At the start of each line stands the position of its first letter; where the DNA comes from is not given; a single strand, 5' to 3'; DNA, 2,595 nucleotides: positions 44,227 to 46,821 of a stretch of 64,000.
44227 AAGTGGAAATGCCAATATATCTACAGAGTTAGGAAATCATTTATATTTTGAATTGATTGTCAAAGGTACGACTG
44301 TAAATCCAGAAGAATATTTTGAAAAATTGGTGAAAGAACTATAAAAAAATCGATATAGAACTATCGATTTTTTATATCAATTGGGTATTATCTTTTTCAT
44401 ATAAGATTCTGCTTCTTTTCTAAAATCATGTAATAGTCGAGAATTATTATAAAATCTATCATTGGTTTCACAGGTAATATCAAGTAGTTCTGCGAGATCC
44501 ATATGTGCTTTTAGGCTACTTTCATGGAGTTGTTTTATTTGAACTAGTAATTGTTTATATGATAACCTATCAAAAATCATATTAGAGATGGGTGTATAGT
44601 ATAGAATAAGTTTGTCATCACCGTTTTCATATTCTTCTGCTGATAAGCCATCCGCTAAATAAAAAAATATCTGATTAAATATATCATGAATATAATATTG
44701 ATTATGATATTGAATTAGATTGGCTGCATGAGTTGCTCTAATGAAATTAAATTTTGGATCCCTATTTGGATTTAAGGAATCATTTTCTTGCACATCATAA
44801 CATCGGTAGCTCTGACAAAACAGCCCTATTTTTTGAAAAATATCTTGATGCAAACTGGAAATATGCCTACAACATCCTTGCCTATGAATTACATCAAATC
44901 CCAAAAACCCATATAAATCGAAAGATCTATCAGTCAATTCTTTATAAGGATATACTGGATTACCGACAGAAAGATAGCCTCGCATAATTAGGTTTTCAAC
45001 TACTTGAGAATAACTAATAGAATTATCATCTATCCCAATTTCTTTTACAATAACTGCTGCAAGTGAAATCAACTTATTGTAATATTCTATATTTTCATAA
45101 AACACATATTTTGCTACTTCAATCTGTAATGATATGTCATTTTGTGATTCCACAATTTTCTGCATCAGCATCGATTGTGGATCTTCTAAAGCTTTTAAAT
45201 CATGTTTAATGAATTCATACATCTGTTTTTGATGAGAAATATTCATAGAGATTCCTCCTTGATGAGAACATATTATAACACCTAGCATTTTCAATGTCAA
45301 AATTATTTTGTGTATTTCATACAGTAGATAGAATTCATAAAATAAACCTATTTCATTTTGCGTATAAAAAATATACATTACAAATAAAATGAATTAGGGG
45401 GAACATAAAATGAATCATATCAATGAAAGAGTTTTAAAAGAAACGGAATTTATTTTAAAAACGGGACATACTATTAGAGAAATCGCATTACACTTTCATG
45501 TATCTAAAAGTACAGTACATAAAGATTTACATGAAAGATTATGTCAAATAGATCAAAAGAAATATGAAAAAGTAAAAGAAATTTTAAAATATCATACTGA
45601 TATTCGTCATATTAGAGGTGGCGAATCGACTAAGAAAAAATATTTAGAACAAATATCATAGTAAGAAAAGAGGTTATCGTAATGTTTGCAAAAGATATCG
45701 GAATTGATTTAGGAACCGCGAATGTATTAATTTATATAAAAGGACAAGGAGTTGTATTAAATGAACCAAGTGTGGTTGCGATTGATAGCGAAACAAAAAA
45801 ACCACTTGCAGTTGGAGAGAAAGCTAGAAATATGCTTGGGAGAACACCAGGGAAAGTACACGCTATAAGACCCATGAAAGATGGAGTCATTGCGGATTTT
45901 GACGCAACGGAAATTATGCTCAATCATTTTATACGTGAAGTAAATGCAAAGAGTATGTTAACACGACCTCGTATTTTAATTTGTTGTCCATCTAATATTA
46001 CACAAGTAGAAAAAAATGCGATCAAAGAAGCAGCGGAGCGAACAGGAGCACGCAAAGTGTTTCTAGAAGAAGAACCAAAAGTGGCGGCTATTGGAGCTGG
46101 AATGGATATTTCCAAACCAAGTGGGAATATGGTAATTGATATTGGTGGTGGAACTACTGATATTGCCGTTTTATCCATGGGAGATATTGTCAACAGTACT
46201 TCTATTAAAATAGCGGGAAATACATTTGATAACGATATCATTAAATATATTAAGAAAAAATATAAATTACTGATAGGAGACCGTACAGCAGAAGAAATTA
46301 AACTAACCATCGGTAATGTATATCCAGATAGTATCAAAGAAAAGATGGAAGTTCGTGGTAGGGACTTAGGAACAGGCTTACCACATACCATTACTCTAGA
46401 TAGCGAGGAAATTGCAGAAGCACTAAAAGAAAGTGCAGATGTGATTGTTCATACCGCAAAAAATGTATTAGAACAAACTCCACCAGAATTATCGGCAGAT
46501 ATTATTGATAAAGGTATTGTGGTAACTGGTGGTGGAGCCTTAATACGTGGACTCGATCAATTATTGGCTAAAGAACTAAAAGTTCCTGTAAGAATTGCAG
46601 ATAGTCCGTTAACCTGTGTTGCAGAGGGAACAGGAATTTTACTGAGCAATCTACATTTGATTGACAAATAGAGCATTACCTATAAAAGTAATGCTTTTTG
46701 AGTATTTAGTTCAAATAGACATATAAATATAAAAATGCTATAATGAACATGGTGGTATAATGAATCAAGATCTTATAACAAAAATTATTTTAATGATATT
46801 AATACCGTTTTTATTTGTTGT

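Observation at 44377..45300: Sporulation cluster spoIID, SpoIIQ-like, spoIIID, mbl split by an antisense gene with a textbook sigma-A promoter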

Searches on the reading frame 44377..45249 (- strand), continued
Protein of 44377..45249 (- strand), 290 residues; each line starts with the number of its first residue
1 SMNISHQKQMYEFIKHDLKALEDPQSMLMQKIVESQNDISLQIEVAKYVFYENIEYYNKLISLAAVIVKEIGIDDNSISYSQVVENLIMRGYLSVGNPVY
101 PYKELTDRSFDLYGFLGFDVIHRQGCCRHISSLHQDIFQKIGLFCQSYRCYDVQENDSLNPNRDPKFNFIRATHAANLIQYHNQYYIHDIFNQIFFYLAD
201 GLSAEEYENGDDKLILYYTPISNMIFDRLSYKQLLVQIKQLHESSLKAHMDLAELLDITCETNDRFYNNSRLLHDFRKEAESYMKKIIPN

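Call 36: predict_structure(alignment_id=A3)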
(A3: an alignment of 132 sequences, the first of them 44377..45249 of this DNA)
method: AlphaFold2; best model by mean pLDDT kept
length: 290 residues; sequences in the alignment: 132
mean_pLDDT: 95.5   pTM: 0.93
mean pLDDT of the five models: 95.5, 94.9, 94.8, 94.8, 94.7
residues with pLDDT >= 90: 266; 70-90: 20; 50-70: 4; < 50: 0
segments of 3 or more residues with pLDDT < 50: none
pLDDT, mean of each block of 10 residues (from residue 1): 88 95 96 97 97 98 99 99 98 91 77 96 95 98 98 95 92 98 98 98 95 96 97 98 98 98 98 98 91
secondary structure, 60 per line:
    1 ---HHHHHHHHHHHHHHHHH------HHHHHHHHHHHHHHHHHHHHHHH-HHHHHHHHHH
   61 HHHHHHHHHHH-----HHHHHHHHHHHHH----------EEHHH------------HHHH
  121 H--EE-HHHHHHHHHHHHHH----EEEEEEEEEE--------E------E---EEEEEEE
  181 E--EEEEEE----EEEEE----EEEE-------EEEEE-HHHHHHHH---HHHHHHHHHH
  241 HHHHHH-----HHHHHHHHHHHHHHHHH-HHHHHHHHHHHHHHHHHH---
elements in order: H4-20 H27-49 H51-71 H77-89 H117-121 H127-140 E145-154 E174-181 E184-189 E194-198 E203-206 E214-218 H220-227 H231-246 H252-268 H270-287

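Call 50: fold_search(model_id=the predicted structure, library=pdb)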
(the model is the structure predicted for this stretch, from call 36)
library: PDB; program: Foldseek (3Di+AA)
matches with E <= 10: 354; with E <= 0.001: 1
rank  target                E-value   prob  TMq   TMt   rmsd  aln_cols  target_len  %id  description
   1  9crn                  8.0e-04  1.00  0.32  0.26   6.1       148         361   15  Crystal structure of Streptococcus pyogenes TglA (released 2024-08-14)
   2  6cfi_A                7.5e-03  0.84  0.30  0.20  16.4       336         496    9  Crystal structure of Rad4-Rad23 bound to a 6-4 photoproduct UV lesion (released 2019-02-27)
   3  7k04_A                8.8e-03  0.82  0.30  0.19  16.4       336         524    9  Structure of TFIIH/Rad4-Rad23-Rad33/DNA in DNA opening (released 2021-07-28)
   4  2qsf_A                9.9e-03  0.80  0.29  0.19  15.7       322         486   10  Crystal structure of the Rad4-Rad23 complex (released 2007-10-02)
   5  4dmo_A                1.2e-02  0.97  0.36  0.40   9.1       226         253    9  Crystal structure of the (BACCR)NAT3 arylamine N-acetyltransferase from Bacillus cereus reveals a unique Cys-His-Glu c (released 2013-06-26)
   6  3d9w_B                1.2e-02  0.96  0.34  0.34   7.3       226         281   13  Crystal Structure Analysis of Nocardia farcinica Arylamine N-acetyltransferase (released 2008-09-02)
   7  2vfb                  1.2e-02  0.87  0.28  0.30  12.3       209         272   14  The structure of Mycobacterium marinum arylamine N-acetyltransferase (released 2007-12-18)
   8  4yir_A                1.6e-02  0.66  0.29  0.19  16.3       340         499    8  Crystal structure of Rad4-Rad23 crosslinked to an undamaged DNA (released 2015-03-11)
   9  4guz_A                1.7e-02  0.96  0.33  0.33   8.2       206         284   12  Structure of the arylamine N-acetyltransferase from Mycobacterium abscessus (released 2013-10-23)
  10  1w6f_C                1.9e-02  0.96  0.31  0.33   7.3       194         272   12  Arylamine N-acetyltransferase from Mycobacterium smegmatis with the anti-tubercular drug isoniazid bound in the active (released 2005-02-23)
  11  2qsg_A                1.9e-02  0.66  0.28  0.18  14.8       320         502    9  Crystal structure of Rad4-Rad23 bound to a UV-damaged DNA (released 2007-10-02)
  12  6ug1_A                1.9e-02  0.57  0.27  0.18  15.6       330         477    9  Sequence impact in DNA duplex opening by the Rad4/XPC nucleotide excision repair complex (released 2021-03-31)
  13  6ubf_A                2.0e-02  0.54  0.27  0.19  16.1       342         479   10  Role of Beta-hairpin motifs in the DNA duplex opening by the Rad4/XPC nucleotide excision repair complex (released 2020-10-14)
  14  1w4t                  2.3e-02  0.94  0.32  0.33   7.3       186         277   14  X-ray crystallographic structure of Pseudomonas aeruginosa arylamine N-acetyltransferase (released 2005-08-03)
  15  4b55                  2.5e-02  0.89  0.30  0.32  10.3       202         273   14  Crystal Structure of the Covalent Adduct Formed between Mycobacterium marinum Aryalamine N-acetyltransferase and Phenyl  (released 2013-01-16)
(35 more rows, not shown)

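Call 55: find_encoding_contigs(protein=P0012, flank=6000, max_places=3)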
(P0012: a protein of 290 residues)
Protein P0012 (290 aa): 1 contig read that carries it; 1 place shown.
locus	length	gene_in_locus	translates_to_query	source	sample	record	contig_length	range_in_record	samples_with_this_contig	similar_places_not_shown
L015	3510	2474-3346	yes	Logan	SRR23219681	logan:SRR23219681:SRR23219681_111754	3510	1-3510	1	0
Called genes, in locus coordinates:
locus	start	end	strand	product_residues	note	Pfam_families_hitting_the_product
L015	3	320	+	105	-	?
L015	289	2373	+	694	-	PF03772:Competence, PF00753:Lactamase_B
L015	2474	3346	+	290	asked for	-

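Call 56: find_encoding_contigs(protein=P0020, flank=6000, max_places=3)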
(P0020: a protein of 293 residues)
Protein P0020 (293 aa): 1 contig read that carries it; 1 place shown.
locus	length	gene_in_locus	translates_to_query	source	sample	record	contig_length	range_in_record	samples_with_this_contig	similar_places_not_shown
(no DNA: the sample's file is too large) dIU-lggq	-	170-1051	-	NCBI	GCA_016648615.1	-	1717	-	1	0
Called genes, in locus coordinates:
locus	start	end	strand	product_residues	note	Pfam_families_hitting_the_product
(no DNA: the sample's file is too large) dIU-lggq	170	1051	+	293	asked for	-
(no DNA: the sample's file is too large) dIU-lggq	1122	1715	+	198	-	?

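Call 57: find_encoding_contigs(protein=P0009, flank=7000, max_places=3)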
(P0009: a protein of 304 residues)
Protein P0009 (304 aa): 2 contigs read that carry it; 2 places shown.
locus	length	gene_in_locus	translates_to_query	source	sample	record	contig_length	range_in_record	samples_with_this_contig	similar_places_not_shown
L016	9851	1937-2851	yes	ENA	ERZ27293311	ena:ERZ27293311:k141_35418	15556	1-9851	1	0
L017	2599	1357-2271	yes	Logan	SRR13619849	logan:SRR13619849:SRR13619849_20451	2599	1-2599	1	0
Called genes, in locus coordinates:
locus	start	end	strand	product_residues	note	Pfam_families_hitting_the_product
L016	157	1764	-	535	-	PF01268:FTHFS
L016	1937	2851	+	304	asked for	-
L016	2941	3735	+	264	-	PF00106:adh_short, PF08643:DUF1776 (faint), PF13561:adh_short_C2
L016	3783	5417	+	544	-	-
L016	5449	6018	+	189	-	PF01966:HD (weak)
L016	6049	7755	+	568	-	-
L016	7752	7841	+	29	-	-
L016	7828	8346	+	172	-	-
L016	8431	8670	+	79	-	-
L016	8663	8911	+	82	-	PF07875:Coat_F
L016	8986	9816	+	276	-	-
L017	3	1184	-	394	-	?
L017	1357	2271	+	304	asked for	-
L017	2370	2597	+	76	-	?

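Call 58: find_encoding_contigs(protein=P0008, flank=7000, max_places=3)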
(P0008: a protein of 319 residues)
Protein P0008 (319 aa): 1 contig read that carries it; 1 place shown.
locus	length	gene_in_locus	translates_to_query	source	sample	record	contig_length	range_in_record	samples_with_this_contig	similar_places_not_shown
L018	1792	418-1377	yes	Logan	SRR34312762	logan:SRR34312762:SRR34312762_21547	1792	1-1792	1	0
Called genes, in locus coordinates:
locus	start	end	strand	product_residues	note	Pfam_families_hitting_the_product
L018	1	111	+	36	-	?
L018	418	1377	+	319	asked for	-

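Call 65: search_protein_families(library=padloc, alignment_id=A3, max_evalue=0.01)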
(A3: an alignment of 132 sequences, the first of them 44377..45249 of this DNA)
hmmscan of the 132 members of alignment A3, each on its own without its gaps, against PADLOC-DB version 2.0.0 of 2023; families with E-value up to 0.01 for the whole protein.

A. member 1, window:44377-45249:- (290 aa): 0 families

B. families by the number of members that match (of 132 scanned): 6 families
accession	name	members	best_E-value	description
PDLC04683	PDC-M49B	1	0.00012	-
PDLC01503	Csm2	1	0.00063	CAS-III-D; effector_SS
PDLC04744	PDC-M63A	1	0.0011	-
PDLC01889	CARF4--CARF_PDDEXK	1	0.0025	-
PDLC02355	Lit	1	0.0062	Lit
PDLC01521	Csx19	1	0.0075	CAS-III-D; effector_UNK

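Call 66: search_protein_families(library=phrogs, alignment_id=A3, max_evalue=0.01)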
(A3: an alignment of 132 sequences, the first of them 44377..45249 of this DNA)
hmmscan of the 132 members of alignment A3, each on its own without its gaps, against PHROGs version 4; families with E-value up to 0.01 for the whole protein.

A. member 1, window:44377-45249:- (290 aa): 0 families

B. families by the number of members that match (of 132 scanned): 7 families
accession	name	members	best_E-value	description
phrog_25899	-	1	0.00019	-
phrog_22437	-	1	0.00033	-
phrog_12841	-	1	0.0024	-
phrog_26727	-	1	0.0033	membrane protein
phrog_9455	-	1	0.0068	-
phrog_35990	-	1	0.0078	-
phrog_32789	-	1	0.0091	-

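Call 77: list_cluster_members(proteins=[P0155, P0020, P0009, P0012, P0157, P0006, P0011, P0013, P0021, P0026])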
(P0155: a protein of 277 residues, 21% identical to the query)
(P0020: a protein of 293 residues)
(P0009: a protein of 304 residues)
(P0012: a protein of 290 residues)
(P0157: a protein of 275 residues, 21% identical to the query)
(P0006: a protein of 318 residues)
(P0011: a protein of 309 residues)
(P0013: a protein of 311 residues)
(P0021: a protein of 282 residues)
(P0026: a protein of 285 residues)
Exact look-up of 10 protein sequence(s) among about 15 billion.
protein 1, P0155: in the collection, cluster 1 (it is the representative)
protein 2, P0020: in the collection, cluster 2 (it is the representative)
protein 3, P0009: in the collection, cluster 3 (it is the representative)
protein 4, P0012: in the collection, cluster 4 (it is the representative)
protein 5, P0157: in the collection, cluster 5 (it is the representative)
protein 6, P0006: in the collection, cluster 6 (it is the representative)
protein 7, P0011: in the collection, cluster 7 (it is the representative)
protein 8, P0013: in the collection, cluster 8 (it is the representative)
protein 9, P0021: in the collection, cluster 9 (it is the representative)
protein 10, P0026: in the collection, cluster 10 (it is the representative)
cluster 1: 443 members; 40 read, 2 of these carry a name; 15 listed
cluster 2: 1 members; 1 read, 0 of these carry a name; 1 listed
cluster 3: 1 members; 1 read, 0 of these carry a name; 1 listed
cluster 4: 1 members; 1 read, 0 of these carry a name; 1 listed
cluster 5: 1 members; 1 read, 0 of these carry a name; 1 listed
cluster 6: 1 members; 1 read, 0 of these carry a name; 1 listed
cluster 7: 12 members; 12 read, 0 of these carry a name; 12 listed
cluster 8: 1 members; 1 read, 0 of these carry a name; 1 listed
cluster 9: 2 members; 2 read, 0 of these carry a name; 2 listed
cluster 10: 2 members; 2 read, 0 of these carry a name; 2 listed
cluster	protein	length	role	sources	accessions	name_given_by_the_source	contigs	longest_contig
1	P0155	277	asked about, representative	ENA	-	-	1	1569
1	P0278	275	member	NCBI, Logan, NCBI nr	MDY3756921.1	MAG: hypothetical protein SO009_01280 [Bacilli bacterium] | hypothetical protein [Bacilli bacterium]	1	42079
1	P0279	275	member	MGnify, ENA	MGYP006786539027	FL=1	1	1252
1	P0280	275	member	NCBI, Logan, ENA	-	-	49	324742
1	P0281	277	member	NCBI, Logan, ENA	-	-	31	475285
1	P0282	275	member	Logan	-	-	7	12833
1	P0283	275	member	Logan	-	-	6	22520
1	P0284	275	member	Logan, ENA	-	-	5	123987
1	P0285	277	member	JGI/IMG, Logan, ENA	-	-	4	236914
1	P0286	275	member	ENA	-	-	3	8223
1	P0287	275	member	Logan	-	-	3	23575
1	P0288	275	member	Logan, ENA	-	-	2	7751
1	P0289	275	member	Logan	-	-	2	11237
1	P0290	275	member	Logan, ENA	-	-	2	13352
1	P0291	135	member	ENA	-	-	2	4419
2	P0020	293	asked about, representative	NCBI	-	-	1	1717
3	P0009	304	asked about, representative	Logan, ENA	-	-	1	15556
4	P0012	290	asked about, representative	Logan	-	-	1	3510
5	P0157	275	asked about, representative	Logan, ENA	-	-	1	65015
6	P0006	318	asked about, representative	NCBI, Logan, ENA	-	-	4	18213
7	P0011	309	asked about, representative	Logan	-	-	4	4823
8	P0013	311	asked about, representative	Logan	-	-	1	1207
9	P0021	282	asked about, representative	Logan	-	-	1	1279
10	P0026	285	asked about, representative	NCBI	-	-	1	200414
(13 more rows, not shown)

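Call 84: fold_search(model_id=the predicted structure, library=viral)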
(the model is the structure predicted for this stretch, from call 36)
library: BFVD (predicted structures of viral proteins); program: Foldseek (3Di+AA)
matches with E <= 10: 341; with E <= 0.001: 0
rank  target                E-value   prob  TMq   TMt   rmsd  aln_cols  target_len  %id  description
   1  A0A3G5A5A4            1.5e-03  1.00  0.36  0.36   6.7       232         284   12  Acetyltransferase [Homavirus sp.]
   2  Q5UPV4                2.3e-03  0.99  0.31  0.41  12.2       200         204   11  Uncharacterized acetyltransferase L280 [Acanthamoeba polyphaga mimivirus]
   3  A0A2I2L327            1.2e-02  0.99  0.37  0.16   6.5       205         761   15  Arylamine N-acetyltransferase [Orpheovirus IHUMI-LCC2]
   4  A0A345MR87            3.3e-02  0.96  0.28  0.17   6.3       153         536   13  (no name in the UniProt tables at hand)
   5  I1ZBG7                5.8e-02  0.98  0.31  0.29   6.0       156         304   10  (no name in the UniProt tables at hand)
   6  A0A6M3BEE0            1.1e-01  0.09  0.14  0.14  27.4       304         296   10  (no name in the UniProt tables at hand)
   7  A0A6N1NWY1            1.8e-01  0.28  0.15  0.27   8.6       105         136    7  Uncharacterized protein [Tupanvirus soda lake]
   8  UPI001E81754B         1.9e-01  0.12  0.14  0.25  16.1       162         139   14  (no name look-up for this kind of identifier)
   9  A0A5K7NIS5            2.5e-01  0.72  0.28  0.29   4.6       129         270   14  (no name in the UniProt tables at hand)
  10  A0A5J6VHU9            3.3e-01  0.10  0.18  0.14  21.9       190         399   12  Uncharacterized protein [Megaviridae environmental sample]
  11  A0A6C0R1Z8            3.6e-01  0.06  0.10  0.16   9.3       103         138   13  Uncharacterized protein [Listeria phage LP-018]
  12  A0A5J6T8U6            3.9e-01  0.07  0.17  0.14  21.1       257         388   10  (no name in the UniProt tables at hand)
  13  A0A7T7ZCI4            4.6e-01  0.05  0.08  0.18  11.6        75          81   13  (no name in the UniProt tables at hand)
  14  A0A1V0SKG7            4.6e-01  0.04  0.14  0.09  21.4       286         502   12  Uncharacterized protein [Klosneuvirus KNV1]
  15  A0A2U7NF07            4.8e-01  0.07  0.13  0.22  15.3       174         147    9  Uncharacterized protein [Pseudomonas phage PspYZU05]
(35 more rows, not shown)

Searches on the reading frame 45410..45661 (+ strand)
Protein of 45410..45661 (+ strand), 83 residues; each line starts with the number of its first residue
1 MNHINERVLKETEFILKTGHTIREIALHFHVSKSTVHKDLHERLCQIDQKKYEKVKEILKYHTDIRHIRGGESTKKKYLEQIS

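Call 3: search_protein_families(library=pfam, proteins=[window:45410-45661:+], max_evalue=1)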
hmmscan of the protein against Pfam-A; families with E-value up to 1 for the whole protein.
window:45410-45661:+ (83 aa): 18 families
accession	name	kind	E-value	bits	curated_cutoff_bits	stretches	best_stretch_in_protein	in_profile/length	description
PF12116.14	SpoIIID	-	1.2e-27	96.2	27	1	2-80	2-80/82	Stage III sporulation protein D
PF08279.18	HTH_11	-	0.00097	19.4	25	1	18-41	12-37/55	HTH domain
PF13384.12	HTH_23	-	0.0013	18.9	24.6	1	17-38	15-36/50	Homeodomain-like domain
PF02796.21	HTH_7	-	0.0016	19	23.8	1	16-41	18-43/45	Helix-turn-helix domain of resolvase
PF00356.27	LacI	-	0.0017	18.6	27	1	21-60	1-39/46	Bacterial regulatory proteins, lacI family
PF13936.12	HTH_38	-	0.0029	17.7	27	1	17-41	18-42/44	Helix-turn-helix domain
PF07638.17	Sigma70_ECF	-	0.0062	16.9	21.1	1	4-41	136-173/185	ECF sigma factor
PF08281.18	Sigma70_r4_2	-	0.0066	16.5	25.7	1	19-41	26-48/54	Sigma-70, region 4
PF09339.16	HTH_IclR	-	0.011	15.9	22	1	19-38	18-37/52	IclR helix-turn-helix domain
PF13518.12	HTH_28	-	0.016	15.7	25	1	18-36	11-29/52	Helix-turn-helix domain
PF08220.18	HTH_DeoR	-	0.018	15.2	21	1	21-42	16-37/57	DeoR-like helix-turn-helix domain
PF13613.12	HTH_Tnp_4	-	0.028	14.4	27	1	16-38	16-38/53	Helix-turn-helix of DDE superfamily endonuclease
PF16226.10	DUF4885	-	0.039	13.5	34.4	1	6-62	176-228/325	Domain of unknown function (DUF4885)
PF13542.12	HTH_Tnp_ISL3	-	0.044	13.7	27.4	1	19-37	27-44/51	Helix-turn-helix domain of transposase family ISL3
PF00165.29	HTH_AraC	-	0.13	12.8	26.6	1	17-41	6-30/42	Bacterial regulatory helix-turn-helix proteins, AraC family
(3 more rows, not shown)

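Call 70: find_related_loci(query=A5, collection=metagenome_contigs, flank=5000)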
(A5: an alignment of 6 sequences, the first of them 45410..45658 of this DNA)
Query A5 (83 aa) in metagenome_contigs; peptide patterns used: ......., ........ (x = any residue, [..] = any of these).
600 stretches matched a pattern, but none encodes a relative of the query by tblastn (E <= 1e-3).

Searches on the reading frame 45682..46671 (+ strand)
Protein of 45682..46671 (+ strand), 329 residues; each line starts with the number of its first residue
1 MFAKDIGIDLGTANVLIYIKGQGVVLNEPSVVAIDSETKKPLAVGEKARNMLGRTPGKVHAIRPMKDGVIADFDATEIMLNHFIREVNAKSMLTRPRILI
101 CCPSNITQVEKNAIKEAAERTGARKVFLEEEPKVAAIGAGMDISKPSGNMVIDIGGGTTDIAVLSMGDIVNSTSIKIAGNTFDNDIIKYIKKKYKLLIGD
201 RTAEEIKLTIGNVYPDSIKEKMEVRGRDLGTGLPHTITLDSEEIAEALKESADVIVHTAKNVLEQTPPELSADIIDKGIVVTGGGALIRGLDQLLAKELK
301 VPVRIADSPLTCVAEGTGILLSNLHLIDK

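Call 3: search_protein_families(library=pfam, proteins=[window:45682-46671:+], max_evalue=1)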
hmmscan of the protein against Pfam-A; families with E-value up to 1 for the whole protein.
window:45682-46671:+ (329 aa): 14 families
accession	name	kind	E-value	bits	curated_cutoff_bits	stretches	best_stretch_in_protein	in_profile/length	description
PF06723.19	MreB_Mbl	-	5.1e-148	492.7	27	1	4-327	2-325/327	MreB/Mbl protein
PF14450.12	FtsA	-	6.5e-17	62.5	31.8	1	150-308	1-112/127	Cell division protein FtsA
PF00022.25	Actin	-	6.1e-14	51.9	27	2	29-193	31-190/410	Actin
PF00012.26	HSP70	-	1.1e-10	40.9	20.6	1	97-195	135-239/599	Hsp70 protein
PF06277.17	EutA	-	9.4e-07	28.5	27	1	133-203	126-203/475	Ethanolamine utilisation protein EutA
PF11104.14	PilM_2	-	1.8e-05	24.3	27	1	278-308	277-307/340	Type IV pilus assembly protein PilM;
PF08841.16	DDR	-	4.9e-05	23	24.6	1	112-207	97-188/328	Diol dehydratase reactivase ATPase-like domain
PF25216.1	Volactin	-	0.00022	21.3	35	1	240-316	231-316/321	Volactin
PF21522.3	MreB-like_C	-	0.00046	21.2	27.8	1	151-288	1-116/123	Archaeal actin homologue MreB-like, C-terminal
PF25229.1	Salactin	-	0.00055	19.5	27.1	1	136-316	139-326/335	Salactin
PF22128.2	Alp7A_like_C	-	0.006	16.8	22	1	151-266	4-112/156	Alp7A C-terminal domain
PF02541.22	Ppx-GppA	-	0.013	15.4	27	1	129-183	94-148/285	Ppx/GppA phosphatase family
PF01968.24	Hydantoinase_A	-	0.057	13.1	22.9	1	135-186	65-118/291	Hydantoinase/oxoprolinase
PF01209.24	Ubie_methyltran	-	0.13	12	20.1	1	147-195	47-93/233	ubiE/COQ5 methyltransferase family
